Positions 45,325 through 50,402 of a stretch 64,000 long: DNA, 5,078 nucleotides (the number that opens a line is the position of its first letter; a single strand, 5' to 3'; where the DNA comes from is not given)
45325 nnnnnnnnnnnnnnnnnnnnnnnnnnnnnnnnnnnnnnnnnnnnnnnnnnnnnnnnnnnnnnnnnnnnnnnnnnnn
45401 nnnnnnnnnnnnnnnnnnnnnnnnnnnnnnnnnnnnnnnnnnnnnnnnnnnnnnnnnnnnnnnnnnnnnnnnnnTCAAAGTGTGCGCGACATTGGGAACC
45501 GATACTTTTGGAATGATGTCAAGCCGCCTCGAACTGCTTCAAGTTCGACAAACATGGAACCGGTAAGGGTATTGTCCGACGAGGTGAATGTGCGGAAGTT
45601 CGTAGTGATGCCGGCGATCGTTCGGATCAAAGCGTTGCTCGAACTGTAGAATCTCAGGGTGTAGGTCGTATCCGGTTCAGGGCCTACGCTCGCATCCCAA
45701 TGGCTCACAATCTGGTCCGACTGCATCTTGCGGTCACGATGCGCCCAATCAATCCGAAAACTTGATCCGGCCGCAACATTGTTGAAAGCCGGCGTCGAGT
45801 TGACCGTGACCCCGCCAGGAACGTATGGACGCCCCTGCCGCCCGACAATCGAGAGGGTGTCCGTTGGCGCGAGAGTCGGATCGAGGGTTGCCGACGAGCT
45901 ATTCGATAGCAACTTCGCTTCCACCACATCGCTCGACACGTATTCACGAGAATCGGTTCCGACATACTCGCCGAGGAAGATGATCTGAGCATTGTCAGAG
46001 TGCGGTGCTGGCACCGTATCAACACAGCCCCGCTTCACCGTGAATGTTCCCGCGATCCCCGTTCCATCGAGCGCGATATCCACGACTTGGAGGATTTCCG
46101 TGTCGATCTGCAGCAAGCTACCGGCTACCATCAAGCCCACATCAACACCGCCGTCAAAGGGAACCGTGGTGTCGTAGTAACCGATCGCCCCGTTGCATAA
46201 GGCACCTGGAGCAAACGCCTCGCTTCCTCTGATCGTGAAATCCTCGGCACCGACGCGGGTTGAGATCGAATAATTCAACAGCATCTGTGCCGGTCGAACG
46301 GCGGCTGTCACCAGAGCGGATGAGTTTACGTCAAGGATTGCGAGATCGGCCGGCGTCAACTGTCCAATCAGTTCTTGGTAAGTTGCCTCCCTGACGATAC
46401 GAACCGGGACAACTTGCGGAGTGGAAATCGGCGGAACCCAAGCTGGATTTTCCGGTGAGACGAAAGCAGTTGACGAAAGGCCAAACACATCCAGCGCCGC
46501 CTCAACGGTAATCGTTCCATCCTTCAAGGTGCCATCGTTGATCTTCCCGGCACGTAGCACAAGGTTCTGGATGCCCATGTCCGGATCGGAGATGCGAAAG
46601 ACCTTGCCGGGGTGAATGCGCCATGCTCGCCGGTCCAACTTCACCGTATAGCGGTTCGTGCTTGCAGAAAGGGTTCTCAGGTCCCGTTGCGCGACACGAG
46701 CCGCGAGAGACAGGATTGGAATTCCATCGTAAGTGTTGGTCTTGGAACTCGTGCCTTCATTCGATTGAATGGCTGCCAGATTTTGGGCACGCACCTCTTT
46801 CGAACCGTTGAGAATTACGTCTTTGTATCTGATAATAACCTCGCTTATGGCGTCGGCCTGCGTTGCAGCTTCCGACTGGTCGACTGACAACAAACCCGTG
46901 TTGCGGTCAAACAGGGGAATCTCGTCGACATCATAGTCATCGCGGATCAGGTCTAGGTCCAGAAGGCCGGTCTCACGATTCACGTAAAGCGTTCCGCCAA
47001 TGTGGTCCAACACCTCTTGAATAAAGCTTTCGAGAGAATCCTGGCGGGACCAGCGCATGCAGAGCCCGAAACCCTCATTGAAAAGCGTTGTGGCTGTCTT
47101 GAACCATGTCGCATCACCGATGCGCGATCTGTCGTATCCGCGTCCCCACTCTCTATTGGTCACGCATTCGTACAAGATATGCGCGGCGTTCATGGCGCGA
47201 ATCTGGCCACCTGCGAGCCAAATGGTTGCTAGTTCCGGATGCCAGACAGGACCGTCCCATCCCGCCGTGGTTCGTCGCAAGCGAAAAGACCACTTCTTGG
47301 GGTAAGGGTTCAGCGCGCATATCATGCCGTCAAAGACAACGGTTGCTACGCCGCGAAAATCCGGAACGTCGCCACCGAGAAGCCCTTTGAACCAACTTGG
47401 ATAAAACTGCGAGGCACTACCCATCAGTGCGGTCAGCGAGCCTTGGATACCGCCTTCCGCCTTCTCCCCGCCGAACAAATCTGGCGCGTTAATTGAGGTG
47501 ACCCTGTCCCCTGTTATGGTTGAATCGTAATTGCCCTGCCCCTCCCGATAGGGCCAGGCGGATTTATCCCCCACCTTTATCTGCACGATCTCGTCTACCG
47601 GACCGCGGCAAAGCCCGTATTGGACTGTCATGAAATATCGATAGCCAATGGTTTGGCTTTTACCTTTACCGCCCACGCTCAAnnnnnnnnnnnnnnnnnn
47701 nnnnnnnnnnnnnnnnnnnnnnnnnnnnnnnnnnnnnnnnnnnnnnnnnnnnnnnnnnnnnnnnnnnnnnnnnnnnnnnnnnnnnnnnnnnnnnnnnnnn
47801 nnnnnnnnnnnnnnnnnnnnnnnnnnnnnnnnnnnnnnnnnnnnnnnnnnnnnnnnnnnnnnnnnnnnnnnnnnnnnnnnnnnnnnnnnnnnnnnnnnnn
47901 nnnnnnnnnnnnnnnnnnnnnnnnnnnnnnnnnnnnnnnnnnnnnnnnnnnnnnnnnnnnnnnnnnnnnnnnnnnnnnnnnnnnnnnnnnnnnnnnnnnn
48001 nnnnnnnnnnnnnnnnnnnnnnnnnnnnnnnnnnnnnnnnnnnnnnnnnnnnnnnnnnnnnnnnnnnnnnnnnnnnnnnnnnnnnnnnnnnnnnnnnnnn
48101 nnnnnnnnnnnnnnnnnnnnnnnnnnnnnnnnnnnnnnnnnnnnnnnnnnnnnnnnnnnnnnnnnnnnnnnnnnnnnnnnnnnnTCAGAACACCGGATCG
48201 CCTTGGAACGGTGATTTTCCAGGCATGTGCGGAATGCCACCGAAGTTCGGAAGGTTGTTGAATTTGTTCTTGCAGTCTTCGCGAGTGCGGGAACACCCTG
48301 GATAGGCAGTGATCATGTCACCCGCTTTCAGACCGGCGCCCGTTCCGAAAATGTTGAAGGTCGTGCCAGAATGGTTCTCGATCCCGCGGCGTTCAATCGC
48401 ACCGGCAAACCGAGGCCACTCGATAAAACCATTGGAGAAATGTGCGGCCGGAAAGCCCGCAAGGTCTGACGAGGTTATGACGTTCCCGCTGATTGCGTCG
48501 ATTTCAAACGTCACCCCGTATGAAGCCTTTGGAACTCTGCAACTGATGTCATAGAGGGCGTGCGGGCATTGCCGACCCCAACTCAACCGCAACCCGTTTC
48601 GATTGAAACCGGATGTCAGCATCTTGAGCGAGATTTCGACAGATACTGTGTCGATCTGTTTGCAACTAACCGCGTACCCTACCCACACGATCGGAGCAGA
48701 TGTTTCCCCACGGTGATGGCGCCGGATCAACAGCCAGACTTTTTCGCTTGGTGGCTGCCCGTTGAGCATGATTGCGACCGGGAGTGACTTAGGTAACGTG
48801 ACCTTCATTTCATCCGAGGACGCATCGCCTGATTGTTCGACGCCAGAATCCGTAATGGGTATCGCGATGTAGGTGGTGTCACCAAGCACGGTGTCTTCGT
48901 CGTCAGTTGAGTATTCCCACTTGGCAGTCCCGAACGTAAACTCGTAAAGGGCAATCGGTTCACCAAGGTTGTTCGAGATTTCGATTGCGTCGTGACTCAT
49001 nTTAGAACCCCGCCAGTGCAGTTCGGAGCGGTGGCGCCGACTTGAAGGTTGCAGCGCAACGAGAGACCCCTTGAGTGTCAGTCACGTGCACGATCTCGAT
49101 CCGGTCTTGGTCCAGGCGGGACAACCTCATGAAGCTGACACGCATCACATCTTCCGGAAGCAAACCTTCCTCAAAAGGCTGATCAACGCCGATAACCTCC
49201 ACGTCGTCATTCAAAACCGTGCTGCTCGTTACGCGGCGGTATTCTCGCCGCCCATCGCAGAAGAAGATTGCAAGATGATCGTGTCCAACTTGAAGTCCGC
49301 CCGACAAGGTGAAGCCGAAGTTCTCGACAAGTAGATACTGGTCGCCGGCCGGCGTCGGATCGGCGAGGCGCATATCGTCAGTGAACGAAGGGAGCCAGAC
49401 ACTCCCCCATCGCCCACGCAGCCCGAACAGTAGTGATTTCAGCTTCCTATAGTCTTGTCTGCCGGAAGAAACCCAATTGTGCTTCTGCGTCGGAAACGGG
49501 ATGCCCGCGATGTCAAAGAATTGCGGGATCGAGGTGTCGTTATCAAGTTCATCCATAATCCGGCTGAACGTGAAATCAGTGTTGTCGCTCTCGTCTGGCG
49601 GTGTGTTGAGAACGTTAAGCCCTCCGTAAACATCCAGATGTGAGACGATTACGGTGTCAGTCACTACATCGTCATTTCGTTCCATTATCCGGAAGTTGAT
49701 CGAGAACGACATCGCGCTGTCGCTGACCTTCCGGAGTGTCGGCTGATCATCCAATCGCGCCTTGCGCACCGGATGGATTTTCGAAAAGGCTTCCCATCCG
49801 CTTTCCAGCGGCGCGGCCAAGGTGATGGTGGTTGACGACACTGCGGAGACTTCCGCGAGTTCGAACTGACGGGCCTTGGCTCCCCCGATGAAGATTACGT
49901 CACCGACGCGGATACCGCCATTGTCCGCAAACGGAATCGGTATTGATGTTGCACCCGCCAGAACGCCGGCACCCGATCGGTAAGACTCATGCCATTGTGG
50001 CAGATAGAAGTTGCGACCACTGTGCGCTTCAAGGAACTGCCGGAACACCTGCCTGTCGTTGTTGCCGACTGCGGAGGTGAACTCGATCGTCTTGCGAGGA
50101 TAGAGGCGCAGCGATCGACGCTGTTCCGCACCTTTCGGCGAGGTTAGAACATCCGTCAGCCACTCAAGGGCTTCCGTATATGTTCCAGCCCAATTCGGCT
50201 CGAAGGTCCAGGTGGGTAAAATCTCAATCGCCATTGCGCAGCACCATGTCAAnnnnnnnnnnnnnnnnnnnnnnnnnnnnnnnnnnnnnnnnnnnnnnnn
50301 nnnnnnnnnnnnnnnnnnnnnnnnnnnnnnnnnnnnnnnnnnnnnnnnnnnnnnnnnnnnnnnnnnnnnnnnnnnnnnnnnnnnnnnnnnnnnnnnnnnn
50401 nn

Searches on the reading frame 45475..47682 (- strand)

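Call 14: search_protein_families(library=phrogs, proteins=[window:45475-47682:-], max_evalue=0.001)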
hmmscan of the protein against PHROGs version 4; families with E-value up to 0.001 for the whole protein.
window:45475-47682:- (735 aa): 4 families
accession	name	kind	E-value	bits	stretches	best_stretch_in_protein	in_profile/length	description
phrog_1101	-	tail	5e-263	877.2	1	3-734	76-800/1405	tail protein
phrog_6284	-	tail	1.1e-216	723.4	1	4-731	2-757/1280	tail protein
phrog_21247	-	tail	5.1e-142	475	1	4-478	2-474/508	tail protein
phrog_4271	-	tail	3.4e-08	32.6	1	4-120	94-186/1309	tail protein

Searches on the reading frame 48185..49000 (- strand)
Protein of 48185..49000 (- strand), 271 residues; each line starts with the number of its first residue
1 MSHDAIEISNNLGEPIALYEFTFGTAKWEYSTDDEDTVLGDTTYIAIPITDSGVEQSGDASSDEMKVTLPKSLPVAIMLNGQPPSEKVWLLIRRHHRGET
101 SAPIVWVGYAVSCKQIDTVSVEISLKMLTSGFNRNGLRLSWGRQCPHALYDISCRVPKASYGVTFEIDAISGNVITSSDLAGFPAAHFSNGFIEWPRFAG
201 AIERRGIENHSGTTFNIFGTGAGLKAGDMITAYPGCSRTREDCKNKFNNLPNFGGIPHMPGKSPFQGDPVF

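Call 14: search_protein_families(library=phrogs, proteins=[window:48185-49000:-], max_evalue=0.001)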
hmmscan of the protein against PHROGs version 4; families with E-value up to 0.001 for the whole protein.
window:48185-49000:- (271 aa): 4 families
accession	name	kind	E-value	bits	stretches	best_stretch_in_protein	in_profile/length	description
phrog_778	-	tail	6.5e-78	263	1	1-270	1-274/287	tail assembly protein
phrog_28246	-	tail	6.1e-44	150.7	1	133-271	2-140/140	tail assembly protein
phrog_15205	-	tail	1.6e-34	120.2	1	18-268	216-464/467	tail assembly protein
phrog_35248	-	unknown function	2.4e-16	60.9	1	1-104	1-104/120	-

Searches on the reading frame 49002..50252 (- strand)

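Call 14: search_protein_families(library=phrogs, proteins=[window:49002-50252:-], max_evalue=0.001)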
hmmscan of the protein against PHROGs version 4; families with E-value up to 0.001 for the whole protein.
window:49002-50252:- (416 aa): 2 families
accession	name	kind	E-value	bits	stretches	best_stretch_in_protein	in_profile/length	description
phrog_1082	-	tail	1.1e-116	392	1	13-411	508-899/1061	tail assembly protein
phrog_37552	-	tail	4.4e-09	37.4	1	230-397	16-178/189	tail protein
